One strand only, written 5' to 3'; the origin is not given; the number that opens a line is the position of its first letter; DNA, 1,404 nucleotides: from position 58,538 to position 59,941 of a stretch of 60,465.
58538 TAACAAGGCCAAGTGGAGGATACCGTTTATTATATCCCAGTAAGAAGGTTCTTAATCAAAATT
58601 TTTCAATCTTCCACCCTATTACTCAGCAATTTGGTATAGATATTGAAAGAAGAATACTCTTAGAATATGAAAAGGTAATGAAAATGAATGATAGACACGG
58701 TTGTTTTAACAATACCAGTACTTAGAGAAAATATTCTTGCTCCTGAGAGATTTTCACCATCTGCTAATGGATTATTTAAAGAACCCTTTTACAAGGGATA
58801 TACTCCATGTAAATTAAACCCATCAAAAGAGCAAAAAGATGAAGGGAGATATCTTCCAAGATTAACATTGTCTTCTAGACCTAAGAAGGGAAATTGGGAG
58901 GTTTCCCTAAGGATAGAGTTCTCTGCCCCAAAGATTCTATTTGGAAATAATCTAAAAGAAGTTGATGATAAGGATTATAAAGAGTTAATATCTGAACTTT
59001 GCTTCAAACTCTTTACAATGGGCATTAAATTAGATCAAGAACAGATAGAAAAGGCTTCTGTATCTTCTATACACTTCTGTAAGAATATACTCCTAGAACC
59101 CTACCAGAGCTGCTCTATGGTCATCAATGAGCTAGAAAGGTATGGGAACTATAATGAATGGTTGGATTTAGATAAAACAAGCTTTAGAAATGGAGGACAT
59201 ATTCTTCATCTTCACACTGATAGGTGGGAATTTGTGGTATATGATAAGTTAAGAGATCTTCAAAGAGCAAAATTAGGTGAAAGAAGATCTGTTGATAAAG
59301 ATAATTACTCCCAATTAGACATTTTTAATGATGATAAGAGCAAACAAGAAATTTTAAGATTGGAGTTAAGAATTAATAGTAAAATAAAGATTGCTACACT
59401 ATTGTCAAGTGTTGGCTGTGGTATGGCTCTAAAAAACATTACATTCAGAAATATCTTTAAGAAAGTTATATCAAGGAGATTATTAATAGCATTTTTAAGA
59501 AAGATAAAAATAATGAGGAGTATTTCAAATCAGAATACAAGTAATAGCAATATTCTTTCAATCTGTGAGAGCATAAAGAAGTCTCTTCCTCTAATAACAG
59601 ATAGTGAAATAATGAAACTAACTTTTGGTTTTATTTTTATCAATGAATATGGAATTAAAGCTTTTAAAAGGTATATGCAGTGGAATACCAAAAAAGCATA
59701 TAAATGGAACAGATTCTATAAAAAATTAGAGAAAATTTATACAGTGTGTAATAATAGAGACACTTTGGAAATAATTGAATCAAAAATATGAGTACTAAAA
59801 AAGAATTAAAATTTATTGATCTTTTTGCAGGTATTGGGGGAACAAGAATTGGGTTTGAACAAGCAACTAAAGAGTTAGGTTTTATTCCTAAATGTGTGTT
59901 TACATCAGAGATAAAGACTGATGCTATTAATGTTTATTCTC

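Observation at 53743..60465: Right-hand 6.7 kb is an accessory island mixing nuclease-like genes, structured DNA, a rolling-circle Rep and an m5C methyltransferase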

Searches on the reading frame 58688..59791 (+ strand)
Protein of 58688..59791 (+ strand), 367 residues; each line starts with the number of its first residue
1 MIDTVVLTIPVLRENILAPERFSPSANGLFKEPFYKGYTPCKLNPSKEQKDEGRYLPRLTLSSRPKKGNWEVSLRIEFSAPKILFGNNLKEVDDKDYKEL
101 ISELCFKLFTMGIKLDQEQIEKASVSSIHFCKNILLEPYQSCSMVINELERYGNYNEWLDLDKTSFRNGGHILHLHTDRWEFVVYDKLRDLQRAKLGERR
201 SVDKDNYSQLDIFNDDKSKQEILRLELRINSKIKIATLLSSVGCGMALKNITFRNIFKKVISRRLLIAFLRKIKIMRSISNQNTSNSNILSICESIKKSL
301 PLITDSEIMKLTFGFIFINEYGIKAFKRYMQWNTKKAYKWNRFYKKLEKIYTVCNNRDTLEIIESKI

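Call 4: search_protein_families(library=pfam, proteins=[window:58688-59791:+], max_evalue=0.01)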
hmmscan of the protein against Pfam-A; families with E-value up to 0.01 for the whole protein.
window:58688-59791:+ (367 aa): 0 families

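Call 5: search_protein_families(library=phrogs, proteins=[window:58688-59791:+], max_evalue=0.01)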
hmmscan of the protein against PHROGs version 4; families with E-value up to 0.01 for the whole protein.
window:58688-59791:+ (367 aa): 0 families

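Call 6: search_protein_families(library=padloc, proteins=[window:58688-59791:+], max_evalue=0.01)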
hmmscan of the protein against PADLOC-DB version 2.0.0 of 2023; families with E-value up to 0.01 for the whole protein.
window:58688-59791:+ (367 aa): 0 families

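Call 7: search_protein_families(library=ncbifam, proteins=[window:58688-59791:+], max_evalue=0.01)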
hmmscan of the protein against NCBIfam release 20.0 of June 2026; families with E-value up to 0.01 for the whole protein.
window:58688-59791:+ (367 aa): 0 families

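Call 8: find_encoding_contigs(protein=window:58688-59791:+, flank=10000, max_places=10)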
Protein window:58688-59791:+ (367 aa): 6 contigs read that carry it; 6 places shown.
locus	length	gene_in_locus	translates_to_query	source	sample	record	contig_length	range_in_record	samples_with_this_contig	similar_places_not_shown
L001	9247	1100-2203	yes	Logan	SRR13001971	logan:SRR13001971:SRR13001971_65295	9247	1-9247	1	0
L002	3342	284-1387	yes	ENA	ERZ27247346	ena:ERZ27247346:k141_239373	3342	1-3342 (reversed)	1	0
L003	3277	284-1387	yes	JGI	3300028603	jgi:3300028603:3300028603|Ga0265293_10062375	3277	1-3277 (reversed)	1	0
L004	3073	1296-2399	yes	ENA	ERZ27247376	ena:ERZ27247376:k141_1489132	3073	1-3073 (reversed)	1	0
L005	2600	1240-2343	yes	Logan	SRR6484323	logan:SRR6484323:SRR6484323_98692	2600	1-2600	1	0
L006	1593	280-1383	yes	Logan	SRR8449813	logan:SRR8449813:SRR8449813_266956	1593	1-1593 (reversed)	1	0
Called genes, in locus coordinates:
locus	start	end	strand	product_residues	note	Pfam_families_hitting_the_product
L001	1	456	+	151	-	?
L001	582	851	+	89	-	-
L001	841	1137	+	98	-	PF04026:SpoVG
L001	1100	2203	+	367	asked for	-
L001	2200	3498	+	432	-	PF00145:DNA_methylase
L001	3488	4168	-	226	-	PF09564:RE_NgoBV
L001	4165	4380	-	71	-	PF13560:HTH_31, PF12844:HTH_19, PF13443:HTH_26, PF01381:HTH_3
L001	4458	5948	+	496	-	PF00239:Resolvase, PF07508:Recombinase, PF13408:Zn_ribbon_recom (weak)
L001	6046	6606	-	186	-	-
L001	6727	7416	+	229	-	-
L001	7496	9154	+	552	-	PF06418:CTP_synth_N, PF00117:GATase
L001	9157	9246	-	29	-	?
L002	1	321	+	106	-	?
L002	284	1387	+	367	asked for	-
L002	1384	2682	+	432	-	PF00145:DNA_methylase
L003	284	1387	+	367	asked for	-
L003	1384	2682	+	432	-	PF00145:DNA_methylase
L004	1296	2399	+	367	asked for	-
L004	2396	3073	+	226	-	PF00145:DNA_methylase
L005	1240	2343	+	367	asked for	-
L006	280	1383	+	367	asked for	-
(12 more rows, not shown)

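Call 9: search_protein_families(library=pfam, proteins=[window:58688-59791:+], max_evalue=10)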
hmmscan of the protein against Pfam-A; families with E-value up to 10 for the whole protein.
window:58688-59791:+ (367 aa): 0 families

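Call 10: find_homologous_proteins(query=window:58688-59791:+, max_evalue=0.001)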
Query window:58688-59791:+ (367 aa): 256 proteins with E <= 0.001 among 2424 candidates; the best 120 are listed.
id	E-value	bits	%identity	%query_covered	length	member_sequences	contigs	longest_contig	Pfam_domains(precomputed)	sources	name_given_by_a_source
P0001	1.1e-236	802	98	100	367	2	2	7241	-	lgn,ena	-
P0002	6.7e-145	500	62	100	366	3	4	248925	-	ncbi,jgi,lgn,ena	-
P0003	1.8e-144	499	61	100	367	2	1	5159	-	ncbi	-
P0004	2.5e-143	495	61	100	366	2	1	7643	-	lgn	-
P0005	1.1e-142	493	61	100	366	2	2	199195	-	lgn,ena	-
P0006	7.5e-121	421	58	89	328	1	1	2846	-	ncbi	-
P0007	4.5e-79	284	60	61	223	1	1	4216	-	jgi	-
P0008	8.9e-67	244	41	95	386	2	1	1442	-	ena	-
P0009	7.7e-66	240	40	95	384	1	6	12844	-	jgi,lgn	-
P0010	6.8e-65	237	40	95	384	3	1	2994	-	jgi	-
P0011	1.7e-64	236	36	97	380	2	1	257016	-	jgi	-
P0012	2.7e-64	235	39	97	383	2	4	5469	-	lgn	-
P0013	9.0e-63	230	37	97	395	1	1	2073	-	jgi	-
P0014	1.1e-62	230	44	74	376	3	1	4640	-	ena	-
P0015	2.2e-62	229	39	95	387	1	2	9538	-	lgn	-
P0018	7.4e-62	227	37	95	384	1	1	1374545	-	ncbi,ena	-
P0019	2.2e-61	226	39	95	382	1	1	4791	PF05144.21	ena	-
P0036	1.0e-56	210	43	74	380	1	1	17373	-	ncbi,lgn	ncbi:MAG: hypothetical protein WD000_07035 [Thermodesulfobacteriota bacterium]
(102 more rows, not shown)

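Call 13: search_solved_structures(query=A1, max_evalue=10, show_alignments=2)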
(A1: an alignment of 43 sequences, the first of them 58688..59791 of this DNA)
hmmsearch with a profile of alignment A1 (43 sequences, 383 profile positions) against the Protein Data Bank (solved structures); distinct sequences matched with E-value up to 10: 2.
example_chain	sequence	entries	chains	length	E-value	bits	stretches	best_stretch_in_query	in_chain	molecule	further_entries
3zyq_A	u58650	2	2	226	0.16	14.1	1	254-358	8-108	HEPATOCYTE GROWTH FACTOR-REGULATED TYROSINE KINASE SUBSTRATE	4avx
8hnp_A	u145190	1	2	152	0.58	12.2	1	222-315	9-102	Archaeal transcription regulator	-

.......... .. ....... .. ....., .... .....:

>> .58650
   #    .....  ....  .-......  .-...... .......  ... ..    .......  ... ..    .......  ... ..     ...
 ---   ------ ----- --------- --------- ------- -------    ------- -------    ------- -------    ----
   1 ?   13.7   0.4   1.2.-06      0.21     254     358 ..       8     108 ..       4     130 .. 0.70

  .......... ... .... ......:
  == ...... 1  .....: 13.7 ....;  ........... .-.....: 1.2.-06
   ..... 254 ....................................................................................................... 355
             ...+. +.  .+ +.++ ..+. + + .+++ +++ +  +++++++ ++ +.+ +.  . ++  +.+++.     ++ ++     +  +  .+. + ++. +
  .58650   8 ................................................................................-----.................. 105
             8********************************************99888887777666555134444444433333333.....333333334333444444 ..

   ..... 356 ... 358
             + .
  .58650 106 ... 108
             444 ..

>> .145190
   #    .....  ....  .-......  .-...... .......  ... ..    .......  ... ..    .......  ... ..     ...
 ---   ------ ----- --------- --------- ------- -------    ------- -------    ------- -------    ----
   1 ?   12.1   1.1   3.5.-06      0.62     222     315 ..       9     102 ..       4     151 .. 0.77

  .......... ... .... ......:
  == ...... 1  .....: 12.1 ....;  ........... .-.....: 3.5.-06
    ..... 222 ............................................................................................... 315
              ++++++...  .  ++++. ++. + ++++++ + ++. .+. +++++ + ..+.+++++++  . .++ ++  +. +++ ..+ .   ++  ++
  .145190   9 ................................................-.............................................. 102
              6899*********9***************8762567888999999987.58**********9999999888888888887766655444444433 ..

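Call 14: search_protein_families(library=pfam, alignment_id=A1, max_evalue=0.1)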
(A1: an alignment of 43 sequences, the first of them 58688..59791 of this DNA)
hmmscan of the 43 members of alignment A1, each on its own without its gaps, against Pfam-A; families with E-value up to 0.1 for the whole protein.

A. member 1, window:58688-59791:+ (367 aa): 0 families

B. families by the number of members that match (of 43 scanned): 9 families
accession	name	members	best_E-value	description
PF05144.20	Phage_CRI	8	2.1e-06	Replication-associated protein G2P N-terminal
PF25325.1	EF-hand_EFHB_C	1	0.022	EFHB C-terminal EF-hand domain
PF18584.7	SYCP2_SLD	1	0.053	Synaptonemal complex 2 Spt16M-like domain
PF00901.23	Orbi_VP5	1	0.058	Orbivirus outer capsid protein VP5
PF15094.12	DUF4556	1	0.073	Domain of unknown function (DUF4556), Ig-like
PF24592.1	DUF7616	1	0.092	Family of unknown function (DUF7616)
PF16471.10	JIP_LZII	1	0.092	JNK-interacting protein leucine zipper II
PF09654.15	DUF2396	1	0.095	Protein of unknown function (DUF2396)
PF15278.12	Sec3_C_2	1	0.095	Sec3 exocyst complex subunit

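Call 25: predict_structure(alignment_id=A1)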
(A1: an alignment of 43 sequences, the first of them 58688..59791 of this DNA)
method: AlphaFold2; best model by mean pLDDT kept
length: 367 residues; sequences in the alignment: 43
mean_pLDDT: 82.5   pTM: 0.75
mean pLDDT of the five models: 82.5, 82.4, 81.5, 80.6, 80.6
residues with pLDDT >= 90: 143; 70-90: 149; 50-70: 65; < 50: 10
segments of 3 or more residues with pLDDT < 50: 280-286, 354-356
pLDDT, mean of each block of 10 residues (from residue 1): 96 96 94 86 86 87 88 96 90 96 97 97 96 85 82 62 60 82 89 72 66 61 93 91 79 94 92 66 54 79 89 78 73 80 77 59 88
secondary structure, 60 per line:
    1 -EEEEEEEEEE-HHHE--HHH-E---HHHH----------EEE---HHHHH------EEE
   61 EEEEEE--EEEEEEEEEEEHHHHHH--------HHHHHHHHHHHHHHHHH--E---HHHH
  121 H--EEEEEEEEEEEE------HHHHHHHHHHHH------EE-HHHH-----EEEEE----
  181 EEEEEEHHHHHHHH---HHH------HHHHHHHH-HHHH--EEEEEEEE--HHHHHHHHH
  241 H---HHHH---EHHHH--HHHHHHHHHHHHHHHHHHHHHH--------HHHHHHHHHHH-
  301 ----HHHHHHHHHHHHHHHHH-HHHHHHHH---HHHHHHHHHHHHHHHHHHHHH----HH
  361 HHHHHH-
elements in order: E2-11 H27-30 E41-43 H47-51 E58-66 E69-79 H80-85 H94-110 H117-121 E124-135 H142-153 H163-166 E172-176 E181-186 H187-194 H207-214 H216-219 E222-229 H232-241 H245-248 H253-256 H259-280 H289-299 H305-321 H323-330 H334-354 H359-366

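Call 30: fold_search(model_id=the predicted structure, library=pdb)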
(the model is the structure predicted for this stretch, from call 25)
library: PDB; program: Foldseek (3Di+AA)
matches with E <= 10: 766; with E <= 0.001: 0
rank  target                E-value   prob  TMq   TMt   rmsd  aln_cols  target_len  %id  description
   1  3gdi_B                3.0e-02  0.15  0.13  0.17  16.0       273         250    7  Mammalian Clock Protein mPER2 - Crystal Structure of a PAS Domain Fragment (released 2009-05-19)
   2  4fpw_A                6.9e-02  0.41  0.17  0.32  11.4       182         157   13  Crystal Structure of CalU16 from Micromonospora echinospora. Northeast Structural Genomics Consortium Target MiR12. (released 2012-12-12)
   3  9ip2_A                1.2e-01  0.09  0.10  0.05  18.4       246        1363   10  Cryo-EM structure of the RNA-dependent RNA polymerase complex from Marburg virus (released 2025-04-09)
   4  4fpw_B                1.3e-01  0.30  0.16  0.31  11.2       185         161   14  Crystal Structure of CalU16 from Micromonospora echinospora. Northeast Structural Genomics Consortium Target MiR12. (released 2012-12-12)
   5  4hh2_A                1.4e-01  0.09  0.12  0.12  19.7       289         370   12  Structure of PpsR without the HTH motif from Rb. sphaeroides (released 2013-06-05)
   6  3gdi_A                1.5e-01  0.09  0.12  0.15  15.2       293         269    8  Mammalian Clock Protein mPER2 - Crystal Structure of a PAS Domain Fragment (released 2009-05-19)
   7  6v04                  1.8e-01  0.13  0.17  0.22  17.4       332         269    8  DynU16 crystal structure, a putative protein in the dynemicin biosynthetic locus (released 2020-11-18)
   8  7prq_A                2.0e-01  0.04  0.11  0.11  16.6       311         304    9  Structure of the ligand binding domain of the PctD (PA4633) chemoreceptor of Pseudomonas aeruginosa PAO1 in complex wi (released 2022-05-11)
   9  9ip4_A                2.3e-01  0.06  0.10  0.05  19.1       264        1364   10  Cryo-EM structure of the RNA-dependent RNA polymerase complex from Marburg virus (released 2025-04-09)
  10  5wpj_D                2.9e-01  0.11  0.18  0.16  17.2       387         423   10  Structure of the class II 3-hydroxy-3-methylglutaryl-CoA reductase from Streptococcus pneumoniae bound to NADPH in ope (released 2018-04-25)
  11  8smc                  3.4e-01  0.07  0.12  0.05  18.7       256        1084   10  Cryo-EM structure of LRRK2 bound with type-I inhibitor DNL201 (released 2024-01-03)
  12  9o5d_E                3.6e-01  0.08  0.16  0.08  20.1       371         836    8  The KICSTOR-GATOR1-SAMTOR complex (released 2026-01-21)
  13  8txz                  3.6e-01  0.04  0.11  0.06  16.9       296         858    9  Structure of C-terminal LRRK2 bound to MLi-2 (released 2023-12-06)
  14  5zch_D                3.9e-01  0.12  0.14  0.26  10.3       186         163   10  Crystal structure of OsPP2C50 I267W:OsPYL/RCAR3 with (+)-ABA (released 2019-03-06)
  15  6vp6_B                3.9e-01  0.08  0.13  0.17  17.9       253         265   12  Cryo-EM structure of the C-terminal half of the Parkinson's Disease-linked protein Leucine Rich Repeat Kinase 2 (LRRK2 (released 2020-08-26)
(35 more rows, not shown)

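Call 36: fold_search(model_id=the predicted structure, library=viral)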
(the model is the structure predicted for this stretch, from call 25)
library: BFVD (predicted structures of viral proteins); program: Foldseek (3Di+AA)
matches with E <= 10: 481; with E <= 0.001: 6
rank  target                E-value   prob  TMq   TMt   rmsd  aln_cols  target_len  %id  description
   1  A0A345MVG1            1.7e-07  1.00  0.48  0.48  11.3       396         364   13  (no name in the UniProt tables at hand)
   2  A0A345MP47            2.3e-06  1.00  0.42  0.40  12.0       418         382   14  (no name in the UniProt tables at hand)
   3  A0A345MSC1            8.7e-06  1.00  0.39  0.43  10.6       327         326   11  (no name in the UniProt tables at hand)
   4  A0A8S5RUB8            9.2e-06  1.00  0.31  0.36  25.6       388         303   11  Uncharacterized protein [Inoviridae sp. ctS4A1]
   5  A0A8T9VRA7            1.3e-04  1.00  0.29  0.11  19.9       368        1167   11  (no name in the UniProt tables at hand)
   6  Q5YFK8                6.6e-04  0.99  0.31  0.11  20.8       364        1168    9  Uncharacterized protein [Singapore grouper iridovirus]
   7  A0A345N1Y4            2.7e-03  0.85  0.24  0.27  24.8       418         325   10  (no name in the UniProt tables at hand)
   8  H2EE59                7.0e-03  0.57  0.22  0.08  22.8       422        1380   10  Putative early transcription factor large subunit [Moumouvirus sp. 'Monve']
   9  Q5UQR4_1              7.0e-03  0.54  0.23  0.13  26.1       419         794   11  Uncharacterized protein R327 [Acanthamoeba polyphaga mimivirus]
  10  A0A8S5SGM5            9.1e-03  0.16  0.13  0.14  16.7       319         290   10  PI-SCEI ENDONUCLEASE [Myoviridae sp. ctyhJ29]
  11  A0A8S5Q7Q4            1.1e-02  0.69  0.25  0.23  20.3       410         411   11  GST REP [Inoviridae sp. ctsTh7]
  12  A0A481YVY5            1.3e-02  0.72  0.27  0.14  16.0       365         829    8  Uncharacterized protein [Marseillevirus LCMAC102]
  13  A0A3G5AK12            1.7e-02  0.38  0.21  0.08  18.4       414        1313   10  VETF-like early transcription factor large subunit [Solivirus sp.]
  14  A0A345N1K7            1.9e-02  0.91  0.31  0.37  17.1       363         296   10  (no name in the UniProt tables at hand)
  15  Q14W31                2.2e-02  0.54  0.24  0.21  18.2       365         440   10  ORF75 [Ranid herpesvirus 2]
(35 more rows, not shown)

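Call 38: find_related_loci(query=A1, collection=genome_contigs, flank=10000)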
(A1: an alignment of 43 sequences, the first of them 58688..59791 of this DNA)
Query A1 (367 aa) in genome_contigs; peptide patterns used: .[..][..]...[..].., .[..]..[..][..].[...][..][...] (x = any residue, [..] = any of these).
205 stretches matched a pattern; 160 encode a relative of the query (tblastn E <= 1e-3); the best 80 are kept; 80 distinct loci.
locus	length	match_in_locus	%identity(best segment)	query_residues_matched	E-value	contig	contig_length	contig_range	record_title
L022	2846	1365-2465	58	1-367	7e-151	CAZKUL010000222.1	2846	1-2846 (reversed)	MAG TPA_asm: uncultured Planctomycetales bacterium isolate binchicken_co241_121 genome assembly, contig: NODE_52489_leng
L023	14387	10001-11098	62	1-367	9e-152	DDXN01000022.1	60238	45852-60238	MAG TPA_asm: Candidatus Dojkabacteria bacterium UBA2259 UBA2259_contig_12326, whole genome shotgun sequence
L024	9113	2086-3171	39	1-360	2e-72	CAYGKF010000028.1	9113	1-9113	MAG TPA_asm: uncultured Candidatus Saccharibacteria bacterium isolate ERP113451_co4_183 genome assembly, contig: NODE_52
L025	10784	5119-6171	38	1-350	6e-72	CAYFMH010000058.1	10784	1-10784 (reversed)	MAG TPA_asm: uncultured Candidatus Peribacteria bacterium isolate ERP019367_co2_130 genome assembly, contig: NODE_3827_l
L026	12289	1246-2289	38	1-350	2e-71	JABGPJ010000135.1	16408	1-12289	MAG: Deltaproteobacteria bacterium isolate co234_bin29 NODE_6368_length_16408_cov_20.707454, whole genome shotgun sequen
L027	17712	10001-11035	39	1-349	2e-70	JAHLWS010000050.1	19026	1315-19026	MAG: Promethearchaeota archaeon isolate 33X4 k141_49862, whole genome shotgun sequence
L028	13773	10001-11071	36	1-357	1e-68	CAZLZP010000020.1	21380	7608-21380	MAG TPA_asm: uncultured Rickettsiales bacterium isolate SRP286056_co1_193 genome assembly, contig: NODE_2892_length_2138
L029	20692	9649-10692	40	1-348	2e-68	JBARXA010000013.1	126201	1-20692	MAG: Candidatus Humimicrobiia bacterium isolate MFD12922_ilm_asm_bin4 k127_11062, whole genome shotgun sequence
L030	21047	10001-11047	37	1-348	5e-67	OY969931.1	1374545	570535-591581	MAG: uncultured bacterium isolate MFD02416.bin.c.2 genome assembly, chromosome: 1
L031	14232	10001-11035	38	1-350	3e-66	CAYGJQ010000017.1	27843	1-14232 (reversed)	MAG TPA_asm: uncultured Candidatus Peribacteria bacterium isolate ERP116193_co1_273 genome assembly, contig: NODE_4703_l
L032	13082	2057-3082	36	1-340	5e-66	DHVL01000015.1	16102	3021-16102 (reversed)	MAG TPA_asm: Candidatus Dojkabacteria bacterium UBA5209 UBA5209_contig_47130, whole genome shotgun sequence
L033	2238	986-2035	36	1-350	8e-67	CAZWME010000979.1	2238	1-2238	MAG TPA_asm: uncultured Pirellulales bacterium isolate binchicken_co116_96 genome assembly, contig: NODE_71618_length_22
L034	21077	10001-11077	32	1-357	2e-65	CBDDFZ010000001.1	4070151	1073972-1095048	MAG: Alphaproteobacteria bacterium isolate b6aa2659-7d1d-45a1-9f22-567302c98a9b genome assembly, contig: contig_1, whole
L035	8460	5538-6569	36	1-345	2e-64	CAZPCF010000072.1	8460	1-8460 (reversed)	MAG TPA_asm: uncultured bacterium isolate SRP178699_co1_136 genome assembly, contig: NODE_11873_length_8460_cov_10.03426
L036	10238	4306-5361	33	1-350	5e-64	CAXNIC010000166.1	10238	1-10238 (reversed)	MAG: Alphaproteobacteria bacterium isolate LH-05nov19-173 genome assembly, contig: LH-05nov19-C16363, whole genome shotg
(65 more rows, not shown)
